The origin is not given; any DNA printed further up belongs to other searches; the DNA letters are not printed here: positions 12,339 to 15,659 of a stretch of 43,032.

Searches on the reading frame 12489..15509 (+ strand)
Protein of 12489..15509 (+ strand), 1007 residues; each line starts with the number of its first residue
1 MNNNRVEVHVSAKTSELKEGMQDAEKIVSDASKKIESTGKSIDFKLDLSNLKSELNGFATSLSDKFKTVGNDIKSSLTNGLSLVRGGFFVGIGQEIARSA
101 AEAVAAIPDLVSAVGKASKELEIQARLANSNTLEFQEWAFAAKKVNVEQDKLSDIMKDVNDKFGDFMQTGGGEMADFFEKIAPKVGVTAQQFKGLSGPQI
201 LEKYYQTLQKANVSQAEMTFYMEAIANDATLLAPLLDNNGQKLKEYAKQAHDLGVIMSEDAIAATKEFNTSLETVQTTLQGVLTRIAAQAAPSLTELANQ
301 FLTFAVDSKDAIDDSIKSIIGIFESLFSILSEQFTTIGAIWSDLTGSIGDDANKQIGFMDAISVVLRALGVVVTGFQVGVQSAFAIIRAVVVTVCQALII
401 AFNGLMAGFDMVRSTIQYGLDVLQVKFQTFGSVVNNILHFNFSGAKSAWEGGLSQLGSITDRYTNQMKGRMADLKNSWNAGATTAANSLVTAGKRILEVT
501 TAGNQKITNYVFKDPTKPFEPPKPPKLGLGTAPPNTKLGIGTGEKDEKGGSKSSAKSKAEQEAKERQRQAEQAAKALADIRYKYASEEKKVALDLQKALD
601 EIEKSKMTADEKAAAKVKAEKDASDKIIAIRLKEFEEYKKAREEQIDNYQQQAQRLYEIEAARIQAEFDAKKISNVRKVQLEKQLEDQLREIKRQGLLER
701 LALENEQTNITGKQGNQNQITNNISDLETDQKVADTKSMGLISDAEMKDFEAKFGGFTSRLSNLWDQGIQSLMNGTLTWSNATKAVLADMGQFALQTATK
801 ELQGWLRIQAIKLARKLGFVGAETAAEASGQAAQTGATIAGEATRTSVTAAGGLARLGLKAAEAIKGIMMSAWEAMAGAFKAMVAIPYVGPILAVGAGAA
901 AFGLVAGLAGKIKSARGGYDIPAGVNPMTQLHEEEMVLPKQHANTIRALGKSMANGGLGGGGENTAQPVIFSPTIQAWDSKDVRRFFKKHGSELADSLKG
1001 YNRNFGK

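Call 4: search_protein_families(library=pfam, proteins=[window:12489-15509:+], max_evalue=0.01)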
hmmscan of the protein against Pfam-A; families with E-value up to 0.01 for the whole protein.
window:12489-15509:+ (1007 aa): 1 family
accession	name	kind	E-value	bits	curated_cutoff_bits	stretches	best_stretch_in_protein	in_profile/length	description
PF16797.11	Fungal_KA1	-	0.007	16.5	27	0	674-720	21-66/118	Fungal kinase associated-1 domain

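Call 5: search_protein_families(library=phrogs, proteins=[window:12489-15509:+], max_evalue=0.001)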
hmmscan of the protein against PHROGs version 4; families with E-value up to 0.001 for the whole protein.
window:12489-15509:+ (1007 aa): 11 families
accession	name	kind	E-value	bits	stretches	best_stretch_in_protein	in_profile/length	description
phrog_2854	-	tail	3e-232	774.9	1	2-1007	5-847/855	tail length tape measure protein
phrog_9483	-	tail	3.2e-37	129.4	1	99-391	50-326/657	tail length tape measure protein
phrog_1506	-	tail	1.4e-27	97.2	1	16-306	22-280/1269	tail length tape measure protein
phrog_13674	-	tail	1.1e-26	94.7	1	49-314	24-297/764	tail length tape measure protein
phrog_24709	-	tail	1.4e-15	57.7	1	96-307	54-274/1069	tail length tape measure protein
phrog_27190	-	tail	5.3e-15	55.5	1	548-952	582-979/1015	tail length tape measure protein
phrog_8125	-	tail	1.2e-14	55.3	1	49-438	42-393/578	tail length tape measure protein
phrog_10574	-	tail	2.2e-13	50.8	2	3-181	3-139/640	tail length tape measure protein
phrog_13338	-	unknown function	2.7e-13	50.1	1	103-763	49-570/903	-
phrog_9388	-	unknown function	7.2e-13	49.1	1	94-387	33-295/615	-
phrog_8462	-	tail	5.2e-11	43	1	95-496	55-445/672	tail length tape measure protein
